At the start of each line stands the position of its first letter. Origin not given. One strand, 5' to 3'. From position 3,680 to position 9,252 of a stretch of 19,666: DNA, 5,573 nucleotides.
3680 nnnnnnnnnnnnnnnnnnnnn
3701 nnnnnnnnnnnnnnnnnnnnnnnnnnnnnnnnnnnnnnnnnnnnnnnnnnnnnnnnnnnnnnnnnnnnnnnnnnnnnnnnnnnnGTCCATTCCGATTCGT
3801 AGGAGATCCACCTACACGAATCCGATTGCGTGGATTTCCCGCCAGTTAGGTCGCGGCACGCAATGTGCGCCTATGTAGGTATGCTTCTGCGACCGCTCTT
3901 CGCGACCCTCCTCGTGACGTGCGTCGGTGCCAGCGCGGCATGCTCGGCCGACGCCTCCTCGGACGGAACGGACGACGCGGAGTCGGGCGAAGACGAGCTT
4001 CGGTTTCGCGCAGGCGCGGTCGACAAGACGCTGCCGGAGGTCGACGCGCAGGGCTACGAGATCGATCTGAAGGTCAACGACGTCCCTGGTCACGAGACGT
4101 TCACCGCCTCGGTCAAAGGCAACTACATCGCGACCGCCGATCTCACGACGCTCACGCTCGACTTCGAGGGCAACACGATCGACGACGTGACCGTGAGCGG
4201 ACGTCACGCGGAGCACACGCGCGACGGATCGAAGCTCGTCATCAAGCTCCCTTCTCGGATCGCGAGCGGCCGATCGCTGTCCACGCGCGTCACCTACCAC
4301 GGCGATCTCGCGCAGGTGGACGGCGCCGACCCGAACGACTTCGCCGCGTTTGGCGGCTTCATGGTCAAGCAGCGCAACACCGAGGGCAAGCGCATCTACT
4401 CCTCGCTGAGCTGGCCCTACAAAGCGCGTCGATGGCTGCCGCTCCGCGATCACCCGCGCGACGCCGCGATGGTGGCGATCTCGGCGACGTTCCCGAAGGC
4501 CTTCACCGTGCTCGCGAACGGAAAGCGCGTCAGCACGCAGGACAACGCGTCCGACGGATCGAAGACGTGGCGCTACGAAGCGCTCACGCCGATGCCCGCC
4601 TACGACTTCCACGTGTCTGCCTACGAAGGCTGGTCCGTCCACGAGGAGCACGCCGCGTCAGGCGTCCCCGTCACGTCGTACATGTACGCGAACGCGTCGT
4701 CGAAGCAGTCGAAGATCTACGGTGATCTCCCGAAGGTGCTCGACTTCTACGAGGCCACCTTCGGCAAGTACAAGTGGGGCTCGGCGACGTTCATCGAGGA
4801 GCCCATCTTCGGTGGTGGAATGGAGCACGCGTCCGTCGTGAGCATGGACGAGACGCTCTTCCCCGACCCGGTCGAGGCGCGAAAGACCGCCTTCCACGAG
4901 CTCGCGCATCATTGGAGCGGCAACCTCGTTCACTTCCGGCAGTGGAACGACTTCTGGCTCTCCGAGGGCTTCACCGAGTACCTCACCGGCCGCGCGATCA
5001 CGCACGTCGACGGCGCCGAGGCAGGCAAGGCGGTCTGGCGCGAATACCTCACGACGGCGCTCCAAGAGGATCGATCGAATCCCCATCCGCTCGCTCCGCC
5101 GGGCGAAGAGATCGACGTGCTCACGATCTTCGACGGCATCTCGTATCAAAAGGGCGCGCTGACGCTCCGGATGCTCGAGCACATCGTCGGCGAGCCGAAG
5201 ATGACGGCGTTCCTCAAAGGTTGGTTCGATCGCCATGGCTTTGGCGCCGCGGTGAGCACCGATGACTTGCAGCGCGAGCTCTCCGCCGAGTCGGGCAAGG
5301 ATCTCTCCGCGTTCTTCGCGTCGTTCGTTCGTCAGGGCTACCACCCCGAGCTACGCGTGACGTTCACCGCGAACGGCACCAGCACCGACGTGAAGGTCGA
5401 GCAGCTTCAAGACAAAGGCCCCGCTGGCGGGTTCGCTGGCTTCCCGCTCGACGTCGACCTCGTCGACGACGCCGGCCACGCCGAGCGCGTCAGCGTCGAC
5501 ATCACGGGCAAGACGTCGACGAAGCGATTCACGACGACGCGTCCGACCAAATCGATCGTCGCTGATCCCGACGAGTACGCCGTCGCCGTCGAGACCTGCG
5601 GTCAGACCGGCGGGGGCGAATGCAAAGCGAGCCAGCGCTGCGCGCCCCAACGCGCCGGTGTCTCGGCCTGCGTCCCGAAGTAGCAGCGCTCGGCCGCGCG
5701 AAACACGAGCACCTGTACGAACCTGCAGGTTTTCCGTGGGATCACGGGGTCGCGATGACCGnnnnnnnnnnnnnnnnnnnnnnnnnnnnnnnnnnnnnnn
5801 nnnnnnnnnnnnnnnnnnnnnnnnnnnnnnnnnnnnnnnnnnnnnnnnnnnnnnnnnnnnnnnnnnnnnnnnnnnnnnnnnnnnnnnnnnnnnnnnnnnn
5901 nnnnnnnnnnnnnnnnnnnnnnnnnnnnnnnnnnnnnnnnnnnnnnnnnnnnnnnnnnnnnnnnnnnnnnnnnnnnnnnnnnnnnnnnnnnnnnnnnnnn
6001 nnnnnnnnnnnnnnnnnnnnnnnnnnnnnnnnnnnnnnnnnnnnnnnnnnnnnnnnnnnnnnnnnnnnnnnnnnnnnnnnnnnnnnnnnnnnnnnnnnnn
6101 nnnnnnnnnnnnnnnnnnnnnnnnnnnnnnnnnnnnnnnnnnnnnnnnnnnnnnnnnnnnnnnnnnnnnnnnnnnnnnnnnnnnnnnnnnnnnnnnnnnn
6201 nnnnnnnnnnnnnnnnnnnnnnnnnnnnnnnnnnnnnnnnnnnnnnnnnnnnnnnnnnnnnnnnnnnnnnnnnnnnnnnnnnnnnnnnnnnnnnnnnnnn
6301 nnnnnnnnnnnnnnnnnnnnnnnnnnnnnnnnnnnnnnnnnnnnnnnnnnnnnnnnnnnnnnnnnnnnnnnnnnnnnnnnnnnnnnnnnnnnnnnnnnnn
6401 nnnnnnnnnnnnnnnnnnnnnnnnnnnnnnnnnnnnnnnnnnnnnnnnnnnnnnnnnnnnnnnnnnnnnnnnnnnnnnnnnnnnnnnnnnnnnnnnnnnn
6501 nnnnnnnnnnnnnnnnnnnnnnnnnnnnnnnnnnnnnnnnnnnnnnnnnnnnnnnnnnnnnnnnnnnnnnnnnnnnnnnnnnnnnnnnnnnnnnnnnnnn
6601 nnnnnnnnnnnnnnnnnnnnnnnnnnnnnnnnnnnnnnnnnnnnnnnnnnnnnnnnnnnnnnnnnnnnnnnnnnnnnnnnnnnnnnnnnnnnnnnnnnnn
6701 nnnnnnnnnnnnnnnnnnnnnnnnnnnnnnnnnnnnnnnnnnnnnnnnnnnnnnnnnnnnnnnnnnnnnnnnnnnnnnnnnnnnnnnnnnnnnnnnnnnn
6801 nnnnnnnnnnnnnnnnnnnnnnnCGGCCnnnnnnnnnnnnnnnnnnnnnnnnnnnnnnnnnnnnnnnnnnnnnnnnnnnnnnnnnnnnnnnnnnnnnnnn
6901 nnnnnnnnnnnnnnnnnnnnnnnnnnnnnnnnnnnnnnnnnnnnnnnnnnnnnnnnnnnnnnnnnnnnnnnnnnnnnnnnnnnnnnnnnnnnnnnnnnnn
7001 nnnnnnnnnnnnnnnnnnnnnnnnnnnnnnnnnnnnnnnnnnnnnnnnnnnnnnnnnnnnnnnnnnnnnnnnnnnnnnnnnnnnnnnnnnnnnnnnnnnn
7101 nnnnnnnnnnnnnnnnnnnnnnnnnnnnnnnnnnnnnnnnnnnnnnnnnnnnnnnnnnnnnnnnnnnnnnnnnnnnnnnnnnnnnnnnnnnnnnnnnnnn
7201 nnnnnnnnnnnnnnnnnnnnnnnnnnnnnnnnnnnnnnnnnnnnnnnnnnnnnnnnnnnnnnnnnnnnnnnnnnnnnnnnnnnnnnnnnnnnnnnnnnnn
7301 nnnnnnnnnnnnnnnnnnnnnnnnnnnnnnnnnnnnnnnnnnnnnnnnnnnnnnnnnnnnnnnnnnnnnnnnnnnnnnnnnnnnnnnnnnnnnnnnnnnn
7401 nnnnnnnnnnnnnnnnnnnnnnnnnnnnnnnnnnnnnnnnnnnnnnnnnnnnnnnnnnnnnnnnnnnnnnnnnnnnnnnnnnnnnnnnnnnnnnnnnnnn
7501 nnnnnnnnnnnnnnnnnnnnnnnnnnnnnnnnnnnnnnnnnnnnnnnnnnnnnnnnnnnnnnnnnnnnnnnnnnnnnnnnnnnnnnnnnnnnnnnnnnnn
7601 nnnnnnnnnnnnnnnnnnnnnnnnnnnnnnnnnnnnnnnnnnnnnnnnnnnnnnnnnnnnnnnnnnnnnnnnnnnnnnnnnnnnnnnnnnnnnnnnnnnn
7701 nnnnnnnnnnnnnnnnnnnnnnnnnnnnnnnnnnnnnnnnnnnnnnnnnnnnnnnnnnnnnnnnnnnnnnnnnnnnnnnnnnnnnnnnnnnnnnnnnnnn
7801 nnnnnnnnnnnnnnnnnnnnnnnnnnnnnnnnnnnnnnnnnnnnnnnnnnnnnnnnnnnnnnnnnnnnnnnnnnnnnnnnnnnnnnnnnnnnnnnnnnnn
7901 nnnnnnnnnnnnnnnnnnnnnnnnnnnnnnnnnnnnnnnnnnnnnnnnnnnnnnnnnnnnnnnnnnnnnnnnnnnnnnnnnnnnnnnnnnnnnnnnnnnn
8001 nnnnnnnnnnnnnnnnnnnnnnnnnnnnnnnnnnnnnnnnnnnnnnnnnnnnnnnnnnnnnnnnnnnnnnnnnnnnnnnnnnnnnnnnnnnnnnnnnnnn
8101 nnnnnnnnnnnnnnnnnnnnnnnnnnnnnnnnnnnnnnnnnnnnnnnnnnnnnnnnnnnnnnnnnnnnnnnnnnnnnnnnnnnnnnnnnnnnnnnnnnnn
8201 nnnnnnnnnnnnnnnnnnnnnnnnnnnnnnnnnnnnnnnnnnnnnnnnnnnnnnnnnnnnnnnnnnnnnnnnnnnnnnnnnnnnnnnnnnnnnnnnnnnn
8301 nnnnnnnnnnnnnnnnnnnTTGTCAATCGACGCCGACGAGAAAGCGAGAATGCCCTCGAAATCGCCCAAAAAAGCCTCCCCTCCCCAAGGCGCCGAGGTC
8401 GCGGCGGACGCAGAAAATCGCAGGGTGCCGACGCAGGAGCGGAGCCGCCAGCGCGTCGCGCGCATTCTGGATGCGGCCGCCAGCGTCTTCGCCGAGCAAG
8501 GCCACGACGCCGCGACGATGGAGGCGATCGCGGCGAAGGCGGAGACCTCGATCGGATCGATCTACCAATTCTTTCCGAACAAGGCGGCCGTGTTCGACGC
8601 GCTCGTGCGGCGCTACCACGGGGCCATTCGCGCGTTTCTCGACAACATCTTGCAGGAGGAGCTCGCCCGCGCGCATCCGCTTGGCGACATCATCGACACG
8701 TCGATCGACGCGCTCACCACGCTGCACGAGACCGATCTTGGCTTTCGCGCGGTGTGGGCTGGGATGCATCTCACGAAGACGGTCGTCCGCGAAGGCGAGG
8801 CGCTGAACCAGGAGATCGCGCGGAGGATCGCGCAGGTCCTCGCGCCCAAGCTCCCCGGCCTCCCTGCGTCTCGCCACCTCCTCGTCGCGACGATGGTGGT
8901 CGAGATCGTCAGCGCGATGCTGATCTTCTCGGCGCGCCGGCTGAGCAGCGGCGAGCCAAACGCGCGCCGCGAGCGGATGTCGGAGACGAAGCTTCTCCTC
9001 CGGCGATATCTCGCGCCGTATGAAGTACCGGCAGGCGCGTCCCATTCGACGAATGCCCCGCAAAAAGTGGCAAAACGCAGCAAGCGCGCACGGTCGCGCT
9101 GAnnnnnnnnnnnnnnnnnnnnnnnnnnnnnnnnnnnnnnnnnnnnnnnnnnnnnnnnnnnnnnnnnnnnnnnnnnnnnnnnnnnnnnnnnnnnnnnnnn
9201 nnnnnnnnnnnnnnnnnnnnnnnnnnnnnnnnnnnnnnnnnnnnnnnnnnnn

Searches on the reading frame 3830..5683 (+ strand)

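Call 10: search_protein_families(library=pfam, proteins=[window:3830-5683:+], max_evalue=0.01)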
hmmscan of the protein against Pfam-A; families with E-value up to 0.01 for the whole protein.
window:3830-5683:+ (617 aa): 2 families
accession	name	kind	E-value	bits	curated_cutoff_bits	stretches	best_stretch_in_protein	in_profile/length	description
PF01433.26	Peptidase_M1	-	3e-33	115.7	27.7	1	301-498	7-217/218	Peptidase family M1 domain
PF17900.6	Peptidase_M1_N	-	4.5e-12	46.9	25.8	1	76-258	5-185/186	Peptidase M1 N-terminal domain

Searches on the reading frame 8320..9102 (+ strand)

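Call 10: search_protein_families(library=pfam, proteins=[window:8320-9102:+], max_evalue=0.01)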
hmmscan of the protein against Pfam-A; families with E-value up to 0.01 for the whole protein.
window:8320-9102:+ (260 aa): 3 families
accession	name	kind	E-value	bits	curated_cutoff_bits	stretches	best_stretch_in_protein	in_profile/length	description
PF17918.6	TetR_C_15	-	1.2e-15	58.5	26.8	1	120-231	1-108/108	Tetracyclin repressor-like, C-terminal domain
PF00440.29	TetR_N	-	1.2e-15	57.4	24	1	49-95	1-47/47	Bacterial regulatory proteins, tetR family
PF17928.6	TetR_C_22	-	4.2e-13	50.1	26.4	1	121-233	3-111/113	Tetracyclin repressor-like, C-terminal domain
